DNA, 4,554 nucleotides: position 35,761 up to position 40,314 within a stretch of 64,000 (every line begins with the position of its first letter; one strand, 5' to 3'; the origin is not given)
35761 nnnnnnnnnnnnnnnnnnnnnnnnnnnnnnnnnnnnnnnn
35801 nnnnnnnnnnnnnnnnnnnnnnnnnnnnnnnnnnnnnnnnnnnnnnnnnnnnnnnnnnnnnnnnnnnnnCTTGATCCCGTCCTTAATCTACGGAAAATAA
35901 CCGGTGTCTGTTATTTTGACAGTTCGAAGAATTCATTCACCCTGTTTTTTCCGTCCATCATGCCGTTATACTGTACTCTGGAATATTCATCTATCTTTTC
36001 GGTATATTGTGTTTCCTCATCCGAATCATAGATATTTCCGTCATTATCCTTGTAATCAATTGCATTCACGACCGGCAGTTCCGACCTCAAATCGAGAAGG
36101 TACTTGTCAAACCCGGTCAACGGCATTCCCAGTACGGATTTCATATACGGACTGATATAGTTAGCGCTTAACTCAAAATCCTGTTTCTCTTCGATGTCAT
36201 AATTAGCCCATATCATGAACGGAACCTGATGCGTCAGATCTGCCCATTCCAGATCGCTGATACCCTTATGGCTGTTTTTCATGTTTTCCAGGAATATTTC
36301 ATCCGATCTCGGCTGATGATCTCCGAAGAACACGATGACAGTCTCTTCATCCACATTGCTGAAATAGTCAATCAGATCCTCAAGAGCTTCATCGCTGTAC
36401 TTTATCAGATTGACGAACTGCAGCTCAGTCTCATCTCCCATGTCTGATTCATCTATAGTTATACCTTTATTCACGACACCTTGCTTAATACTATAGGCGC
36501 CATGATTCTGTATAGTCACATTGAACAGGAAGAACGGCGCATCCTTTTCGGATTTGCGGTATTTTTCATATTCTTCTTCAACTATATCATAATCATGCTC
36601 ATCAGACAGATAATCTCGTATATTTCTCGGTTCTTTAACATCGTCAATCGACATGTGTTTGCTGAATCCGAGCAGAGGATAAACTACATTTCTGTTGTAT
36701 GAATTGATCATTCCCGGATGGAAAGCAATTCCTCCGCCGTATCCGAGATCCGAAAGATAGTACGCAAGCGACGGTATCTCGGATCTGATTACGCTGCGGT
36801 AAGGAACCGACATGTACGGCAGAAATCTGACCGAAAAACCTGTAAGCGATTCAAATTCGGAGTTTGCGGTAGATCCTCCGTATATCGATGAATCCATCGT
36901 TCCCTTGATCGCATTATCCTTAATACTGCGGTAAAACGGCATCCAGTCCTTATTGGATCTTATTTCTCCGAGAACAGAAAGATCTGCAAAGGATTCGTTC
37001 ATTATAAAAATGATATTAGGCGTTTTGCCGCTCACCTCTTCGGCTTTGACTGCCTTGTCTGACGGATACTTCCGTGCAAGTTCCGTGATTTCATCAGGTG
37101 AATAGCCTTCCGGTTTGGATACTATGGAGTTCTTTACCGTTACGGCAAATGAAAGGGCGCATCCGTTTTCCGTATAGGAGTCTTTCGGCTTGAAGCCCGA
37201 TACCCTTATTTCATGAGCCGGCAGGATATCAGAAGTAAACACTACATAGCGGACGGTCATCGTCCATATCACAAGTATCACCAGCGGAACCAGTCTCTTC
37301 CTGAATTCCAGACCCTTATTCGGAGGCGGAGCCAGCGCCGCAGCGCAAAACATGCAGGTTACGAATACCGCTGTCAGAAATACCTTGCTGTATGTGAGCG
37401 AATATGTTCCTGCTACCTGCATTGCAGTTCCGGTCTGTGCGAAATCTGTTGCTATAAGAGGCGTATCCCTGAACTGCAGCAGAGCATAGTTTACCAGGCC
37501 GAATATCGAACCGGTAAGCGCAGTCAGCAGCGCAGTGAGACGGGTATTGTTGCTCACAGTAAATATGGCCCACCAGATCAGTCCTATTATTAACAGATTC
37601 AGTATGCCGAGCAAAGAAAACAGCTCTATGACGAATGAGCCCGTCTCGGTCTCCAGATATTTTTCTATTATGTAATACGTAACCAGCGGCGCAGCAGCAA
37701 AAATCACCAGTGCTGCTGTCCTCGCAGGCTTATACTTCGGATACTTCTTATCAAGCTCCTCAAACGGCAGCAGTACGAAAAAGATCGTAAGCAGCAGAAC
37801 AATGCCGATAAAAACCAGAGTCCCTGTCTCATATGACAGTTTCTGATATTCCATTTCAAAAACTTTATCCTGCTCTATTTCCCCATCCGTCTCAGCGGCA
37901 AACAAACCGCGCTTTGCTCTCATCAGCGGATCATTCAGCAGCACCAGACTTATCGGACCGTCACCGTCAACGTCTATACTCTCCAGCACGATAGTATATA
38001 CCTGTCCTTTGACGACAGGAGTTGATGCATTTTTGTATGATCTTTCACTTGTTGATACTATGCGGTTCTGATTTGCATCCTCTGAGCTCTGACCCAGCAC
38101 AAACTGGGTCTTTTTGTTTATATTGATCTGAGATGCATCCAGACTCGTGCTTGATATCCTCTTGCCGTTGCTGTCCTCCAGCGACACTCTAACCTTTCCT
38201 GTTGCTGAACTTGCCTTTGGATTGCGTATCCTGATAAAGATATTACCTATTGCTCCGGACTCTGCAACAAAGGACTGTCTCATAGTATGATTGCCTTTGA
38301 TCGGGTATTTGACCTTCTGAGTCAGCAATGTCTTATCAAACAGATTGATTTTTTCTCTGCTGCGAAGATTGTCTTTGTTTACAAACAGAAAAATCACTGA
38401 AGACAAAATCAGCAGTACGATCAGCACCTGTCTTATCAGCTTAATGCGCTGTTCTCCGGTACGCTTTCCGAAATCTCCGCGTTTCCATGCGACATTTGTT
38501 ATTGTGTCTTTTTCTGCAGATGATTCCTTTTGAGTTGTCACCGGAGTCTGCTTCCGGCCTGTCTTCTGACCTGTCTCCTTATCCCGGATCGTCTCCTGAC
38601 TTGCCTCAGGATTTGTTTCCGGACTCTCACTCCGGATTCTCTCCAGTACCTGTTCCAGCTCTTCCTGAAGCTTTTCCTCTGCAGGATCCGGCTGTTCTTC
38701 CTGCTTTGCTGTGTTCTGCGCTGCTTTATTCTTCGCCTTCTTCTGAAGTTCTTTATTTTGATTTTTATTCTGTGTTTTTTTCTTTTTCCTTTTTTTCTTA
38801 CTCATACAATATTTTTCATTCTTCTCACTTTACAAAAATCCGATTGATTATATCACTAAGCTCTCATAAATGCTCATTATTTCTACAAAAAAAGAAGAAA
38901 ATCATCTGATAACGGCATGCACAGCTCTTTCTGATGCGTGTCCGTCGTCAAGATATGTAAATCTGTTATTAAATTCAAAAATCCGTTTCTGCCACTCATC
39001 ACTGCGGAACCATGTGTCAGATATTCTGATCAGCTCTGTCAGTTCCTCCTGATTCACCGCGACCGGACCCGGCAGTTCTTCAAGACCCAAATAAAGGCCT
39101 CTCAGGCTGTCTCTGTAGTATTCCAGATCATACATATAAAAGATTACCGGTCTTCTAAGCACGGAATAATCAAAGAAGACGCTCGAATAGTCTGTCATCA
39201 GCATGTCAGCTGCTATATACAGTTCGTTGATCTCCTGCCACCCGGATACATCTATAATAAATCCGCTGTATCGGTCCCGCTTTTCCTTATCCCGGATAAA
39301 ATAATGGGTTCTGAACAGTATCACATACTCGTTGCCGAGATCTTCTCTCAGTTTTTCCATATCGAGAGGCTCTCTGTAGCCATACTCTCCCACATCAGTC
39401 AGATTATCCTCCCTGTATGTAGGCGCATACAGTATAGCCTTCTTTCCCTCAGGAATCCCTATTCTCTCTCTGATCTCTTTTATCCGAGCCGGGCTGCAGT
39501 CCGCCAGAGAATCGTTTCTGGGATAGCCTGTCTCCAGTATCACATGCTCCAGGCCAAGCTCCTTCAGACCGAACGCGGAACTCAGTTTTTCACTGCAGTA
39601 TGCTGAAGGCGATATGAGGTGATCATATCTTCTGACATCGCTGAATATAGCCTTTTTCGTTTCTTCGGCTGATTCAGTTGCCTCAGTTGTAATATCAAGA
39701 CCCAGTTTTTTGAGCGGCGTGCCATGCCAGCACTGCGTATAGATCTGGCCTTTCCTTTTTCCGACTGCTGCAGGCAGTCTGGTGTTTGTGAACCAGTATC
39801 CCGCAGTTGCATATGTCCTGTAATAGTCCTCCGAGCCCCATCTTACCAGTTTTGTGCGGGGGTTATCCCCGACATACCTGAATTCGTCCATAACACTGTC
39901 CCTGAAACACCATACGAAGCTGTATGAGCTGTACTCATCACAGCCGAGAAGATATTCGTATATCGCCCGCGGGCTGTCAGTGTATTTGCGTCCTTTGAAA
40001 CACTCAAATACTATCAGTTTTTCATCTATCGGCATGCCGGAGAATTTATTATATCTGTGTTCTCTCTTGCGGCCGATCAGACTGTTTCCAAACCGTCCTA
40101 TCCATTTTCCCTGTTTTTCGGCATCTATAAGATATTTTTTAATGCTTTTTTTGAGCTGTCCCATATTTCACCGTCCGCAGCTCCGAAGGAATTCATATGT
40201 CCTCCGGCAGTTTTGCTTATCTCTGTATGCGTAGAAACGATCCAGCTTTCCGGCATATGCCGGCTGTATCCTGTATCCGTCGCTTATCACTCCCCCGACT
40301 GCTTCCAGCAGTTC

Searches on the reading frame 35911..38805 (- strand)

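Call 6: search_protein_families(library=pfam, proteins=[window:35911-38805:-], max_evalue=0.001)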
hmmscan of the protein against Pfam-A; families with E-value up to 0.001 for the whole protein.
window:35911-38805:- (964 aa): 1 family
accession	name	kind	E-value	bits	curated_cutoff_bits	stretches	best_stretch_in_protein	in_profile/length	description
PF00884.28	Sulfatase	-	2e-33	116.4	25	1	596-882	1-289/301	Sulfatase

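Call 86: search_protein_families(library=ncbifam, proteins=[window:35911-38805:-], max_evalue=0.00001)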
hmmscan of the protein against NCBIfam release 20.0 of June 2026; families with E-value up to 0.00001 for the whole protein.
window:35911-38805:- (964 aa): 0 families

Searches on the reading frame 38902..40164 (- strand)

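Call 6: search_protein_families(library=pfam, proteins=[window:38902-40164:-], max_evalue=0.001)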
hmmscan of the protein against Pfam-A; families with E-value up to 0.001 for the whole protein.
window:38902-40164:- (420 aa): 1 family
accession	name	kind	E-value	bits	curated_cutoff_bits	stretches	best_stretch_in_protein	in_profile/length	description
PF04464.20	Glyphos_transf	-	1.6e-104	350.2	22.1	1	42-419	7-366/367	CDP-Glycerol:Poly(glycerophosphate) glycerophosphotransferase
